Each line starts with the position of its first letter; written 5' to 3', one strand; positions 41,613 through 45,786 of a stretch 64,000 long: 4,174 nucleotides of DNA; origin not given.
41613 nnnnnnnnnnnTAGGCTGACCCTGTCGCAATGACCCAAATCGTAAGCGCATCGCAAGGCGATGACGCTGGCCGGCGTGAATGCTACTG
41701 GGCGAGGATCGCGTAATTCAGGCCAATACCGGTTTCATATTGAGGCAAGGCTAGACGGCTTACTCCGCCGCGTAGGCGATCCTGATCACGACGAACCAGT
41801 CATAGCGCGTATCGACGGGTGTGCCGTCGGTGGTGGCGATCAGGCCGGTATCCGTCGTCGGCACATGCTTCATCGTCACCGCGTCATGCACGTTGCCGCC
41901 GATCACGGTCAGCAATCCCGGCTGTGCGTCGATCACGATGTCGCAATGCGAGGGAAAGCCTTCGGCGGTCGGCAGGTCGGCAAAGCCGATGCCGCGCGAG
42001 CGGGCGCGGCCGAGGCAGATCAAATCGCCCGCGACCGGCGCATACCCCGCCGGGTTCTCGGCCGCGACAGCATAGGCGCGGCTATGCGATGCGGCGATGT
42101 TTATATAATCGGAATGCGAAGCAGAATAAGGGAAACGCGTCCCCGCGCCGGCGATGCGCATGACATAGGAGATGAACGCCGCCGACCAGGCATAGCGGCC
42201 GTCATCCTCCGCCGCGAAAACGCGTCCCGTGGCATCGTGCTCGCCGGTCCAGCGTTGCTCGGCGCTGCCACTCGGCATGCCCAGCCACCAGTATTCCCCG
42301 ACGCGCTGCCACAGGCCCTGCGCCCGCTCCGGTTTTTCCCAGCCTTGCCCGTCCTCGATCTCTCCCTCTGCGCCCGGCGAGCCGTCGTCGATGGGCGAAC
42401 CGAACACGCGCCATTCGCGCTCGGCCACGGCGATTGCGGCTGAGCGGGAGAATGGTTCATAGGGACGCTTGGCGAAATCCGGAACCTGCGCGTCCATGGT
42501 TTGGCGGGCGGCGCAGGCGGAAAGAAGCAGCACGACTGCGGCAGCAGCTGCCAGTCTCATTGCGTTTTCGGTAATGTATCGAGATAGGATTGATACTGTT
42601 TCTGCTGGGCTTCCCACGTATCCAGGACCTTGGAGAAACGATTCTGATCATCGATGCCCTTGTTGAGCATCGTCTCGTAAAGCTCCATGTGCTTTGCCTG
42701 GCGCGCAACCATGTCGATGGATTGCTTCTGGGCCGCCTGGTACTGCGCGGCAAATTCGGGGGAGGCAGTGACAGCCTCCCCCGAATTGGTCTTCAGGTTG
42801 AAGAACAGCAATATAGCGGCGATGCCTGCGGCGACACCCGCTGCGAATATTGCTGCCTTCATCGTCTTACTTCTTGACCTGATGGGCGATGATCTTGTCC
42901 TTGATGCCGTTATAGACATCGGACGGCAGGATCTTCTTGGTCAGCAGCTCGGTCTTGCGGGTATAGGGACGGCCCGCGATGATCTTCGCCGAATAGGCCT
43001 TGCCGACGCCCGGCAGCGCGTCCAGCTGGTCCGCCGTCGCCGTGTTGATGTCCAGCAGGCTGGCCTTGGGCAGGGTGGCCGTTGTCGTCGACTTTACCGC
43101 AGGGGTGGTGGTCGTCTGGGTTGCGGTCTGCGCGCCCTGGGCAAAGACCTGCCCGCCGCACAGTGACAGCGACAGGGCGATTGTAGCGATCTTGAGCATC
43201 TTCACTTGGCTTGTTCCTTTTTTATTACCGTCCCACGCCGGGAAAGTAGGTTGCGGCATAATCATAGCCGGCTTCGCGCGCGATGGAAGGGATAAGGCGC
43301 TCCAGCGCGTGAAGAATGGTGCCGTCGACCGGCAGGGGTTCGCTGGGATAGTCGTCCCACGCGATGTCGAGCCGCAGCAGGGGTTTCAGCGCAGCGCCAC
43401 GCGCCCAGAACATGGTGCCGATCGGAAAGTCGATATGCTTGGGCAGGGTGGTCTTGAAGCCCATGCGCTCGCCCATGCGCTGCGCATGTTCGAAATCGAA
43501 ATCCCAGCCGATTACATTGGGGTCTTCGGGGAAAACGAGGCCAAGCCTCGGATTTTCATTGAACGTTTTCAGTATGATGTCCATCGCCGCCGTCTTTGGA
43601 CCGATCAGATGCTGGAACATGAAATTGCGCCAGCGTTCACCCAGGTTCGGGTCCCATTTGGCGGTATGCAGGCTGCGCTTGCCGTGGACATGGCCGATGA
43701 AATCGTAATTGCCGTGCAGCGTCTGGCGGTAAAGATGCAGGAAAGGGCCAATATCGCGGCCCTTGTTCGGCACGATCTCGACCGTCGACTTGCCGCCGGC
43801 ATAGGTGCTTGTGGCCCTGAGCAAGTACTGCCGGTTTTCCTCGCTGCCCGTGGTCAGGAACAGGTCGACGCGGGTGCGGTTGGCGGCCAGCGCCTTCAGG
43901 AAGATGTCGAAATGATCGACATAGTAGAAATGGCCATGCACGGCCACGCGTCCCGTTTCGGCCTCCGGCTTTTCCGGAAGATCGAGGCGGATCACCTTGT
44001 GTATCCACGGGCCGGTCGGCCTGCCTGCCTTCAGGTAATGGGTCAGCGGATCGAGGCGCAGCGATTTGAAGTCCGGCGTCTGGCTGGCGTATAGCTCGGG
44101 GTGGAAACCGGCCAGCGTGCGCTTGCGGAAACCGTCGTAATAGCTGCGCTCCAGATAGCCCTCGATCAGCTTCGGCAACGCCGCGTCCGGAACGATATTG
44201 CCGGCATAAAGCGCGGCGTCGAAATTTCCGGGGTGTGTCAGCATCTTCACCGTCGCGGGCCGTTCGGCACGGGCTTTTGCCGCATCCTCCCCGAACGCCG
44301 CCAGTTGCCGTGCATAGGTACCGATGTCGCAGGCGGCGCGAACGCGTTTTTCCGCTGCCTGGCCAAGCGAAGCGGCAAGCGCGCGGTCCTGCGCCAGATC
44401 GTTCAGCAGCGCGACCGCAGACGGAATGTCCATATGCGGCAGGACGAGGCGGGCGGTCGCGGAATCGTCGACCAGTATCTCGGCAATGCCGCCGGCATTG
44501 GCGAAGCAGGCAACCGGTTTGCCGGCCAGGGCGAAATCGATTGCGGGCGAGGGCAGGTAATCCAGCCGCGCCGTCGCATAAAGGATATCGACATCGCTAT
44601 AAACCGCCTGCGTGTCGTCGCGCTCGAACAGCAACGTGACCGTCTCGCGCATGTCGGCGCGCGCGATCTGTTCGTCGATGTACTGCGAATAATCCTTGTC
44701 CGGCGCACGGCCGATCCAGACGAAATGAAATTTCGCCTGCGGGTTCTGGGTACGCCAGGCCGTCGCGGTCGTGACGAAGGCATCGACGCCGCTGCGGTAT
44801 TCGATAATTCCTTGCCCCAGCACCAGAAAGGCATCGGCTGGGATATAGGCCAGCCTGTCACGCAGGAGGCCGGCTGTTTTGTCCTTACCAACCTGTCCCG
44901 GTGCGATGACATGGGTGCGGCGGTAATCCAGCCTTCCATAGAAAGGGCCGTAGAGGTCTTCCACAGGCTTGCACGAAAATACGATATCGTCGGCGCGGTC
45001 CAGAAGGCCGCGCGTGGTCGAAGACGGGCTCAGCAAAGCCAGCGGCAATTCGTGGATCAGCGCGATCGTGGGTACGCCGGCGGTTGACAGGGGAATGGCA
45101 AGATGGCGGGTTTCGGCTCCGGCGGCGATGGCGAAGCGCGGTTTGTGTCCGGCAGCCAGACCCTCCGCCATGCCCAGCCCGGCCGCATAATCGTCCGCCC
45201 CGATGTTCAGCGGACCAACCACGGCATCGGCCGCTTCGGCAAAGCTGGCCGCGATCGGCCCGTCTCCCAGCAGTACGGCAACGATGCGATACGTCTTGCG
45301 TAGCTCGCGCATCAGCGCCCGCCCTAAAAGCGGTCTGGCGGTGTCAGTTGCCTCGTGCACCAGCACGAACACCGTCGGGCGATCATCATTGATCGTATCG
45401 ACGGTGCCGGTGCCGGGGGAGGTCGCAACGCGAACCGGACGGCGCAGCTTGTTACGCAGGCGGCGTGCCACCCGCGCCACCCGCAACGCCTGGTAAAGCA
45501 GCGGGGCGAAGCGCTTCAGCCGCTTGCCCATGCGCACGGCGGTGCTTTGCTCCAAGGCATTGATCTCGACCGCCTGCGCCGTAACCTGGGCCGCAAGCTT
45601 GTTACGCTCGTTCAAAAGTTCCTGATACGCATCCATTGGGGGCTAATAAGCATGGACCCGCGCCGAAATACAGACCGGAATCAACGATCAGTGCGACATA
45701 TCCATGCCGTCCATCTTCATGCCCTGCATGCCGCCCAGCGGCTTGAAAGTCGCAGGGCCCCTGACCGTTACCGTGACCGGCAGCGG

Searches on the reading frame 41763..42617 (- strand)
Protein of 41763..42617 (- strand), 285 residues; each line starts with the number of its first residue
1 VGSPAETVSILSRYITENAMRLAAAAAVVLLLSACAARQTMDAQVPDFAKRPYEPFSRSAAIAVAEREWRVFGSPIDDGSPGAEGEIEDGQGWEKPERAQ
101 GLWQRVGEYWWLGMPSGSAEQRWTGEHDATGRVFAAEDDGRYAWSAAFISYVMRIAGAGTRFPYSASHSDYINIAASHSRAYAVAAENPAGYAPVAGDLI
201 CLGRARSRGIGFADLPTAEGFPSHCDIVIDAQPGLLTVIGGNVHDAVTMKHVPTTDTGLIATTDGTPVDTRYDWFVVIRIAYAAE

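Call 37: search_protein_families(library=pfam, proteins=[window:41763-42617:-], max_evalue=0.001)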
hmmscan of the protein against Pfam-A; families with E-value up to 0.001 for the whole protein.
window:41763-42617:- (285 aa): 1 family
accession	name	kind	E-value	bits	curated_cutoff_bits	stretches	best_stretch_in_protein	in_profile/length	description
PF10030.15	DUF2272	-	8.6e-79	264.2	27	1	97-280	1-191/191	Uncharacterized protein conserved in bacteria (DUF2272)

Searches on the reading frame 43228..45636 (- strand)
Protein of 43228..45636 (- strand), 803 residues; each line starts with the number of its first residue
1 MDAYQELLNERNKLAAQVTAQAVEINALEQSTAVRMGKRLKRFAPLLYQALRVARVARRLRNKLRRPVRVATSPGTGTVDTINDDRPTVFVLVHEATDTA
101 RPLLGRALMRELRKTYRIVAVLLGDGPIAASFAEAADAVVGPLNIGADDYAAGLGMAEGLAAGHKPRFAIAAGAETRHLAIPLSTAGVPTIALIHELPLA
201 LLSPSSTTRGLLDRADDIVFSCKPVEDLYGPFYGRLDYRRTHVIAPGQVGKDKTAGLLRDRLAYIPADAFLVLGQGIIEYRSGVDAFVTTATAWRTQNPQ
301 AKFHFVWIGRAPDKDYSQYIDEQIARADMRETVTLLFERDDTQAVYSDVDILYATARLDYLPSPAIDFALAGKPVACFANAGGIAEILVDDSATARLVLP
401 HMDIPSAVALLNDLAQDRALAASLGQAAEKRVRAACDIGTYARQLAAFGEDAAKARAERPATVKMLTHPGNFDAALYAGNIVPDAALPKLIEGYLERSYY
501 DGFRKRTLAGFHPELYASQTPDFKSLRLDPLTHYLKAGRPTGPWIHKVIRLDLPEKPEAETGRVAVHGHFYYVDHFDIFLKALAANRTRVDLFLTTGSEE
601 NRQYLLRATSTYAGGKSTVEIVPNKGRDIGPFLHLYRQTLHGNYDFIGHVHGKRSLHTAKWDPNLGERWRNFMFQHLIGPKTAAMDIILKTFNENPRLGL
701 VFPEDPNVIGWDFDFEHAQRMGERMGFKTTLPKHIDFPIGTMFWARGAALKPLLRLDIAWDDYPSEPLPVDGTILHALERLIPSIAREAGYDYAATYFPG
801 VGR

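Call 67: search_protein_families(library=pfam, proteins=[window:43228-45636:-], max_evalue=0.00001)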
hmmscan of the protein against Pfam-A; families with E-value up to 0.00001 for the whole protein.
window:43228-45636:- (803 aa): 3 families
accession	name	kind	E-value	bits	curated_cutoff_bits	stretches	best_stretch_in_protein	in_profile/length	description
PF05045.17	RgpF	-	5.7e-51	174.2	25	1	558-791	266-503/503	Rhamnan synthesis protein F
PF00534.26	Glycos_transf_1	-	2.2e-09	37.5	26.4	1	275-431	21-172/172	Glycosyl transferases group 1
PF13692.12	Glyco_trans_1_4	-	7.1e-09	36.5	27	1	276-409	10-134/142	Glycosyl transferases group 1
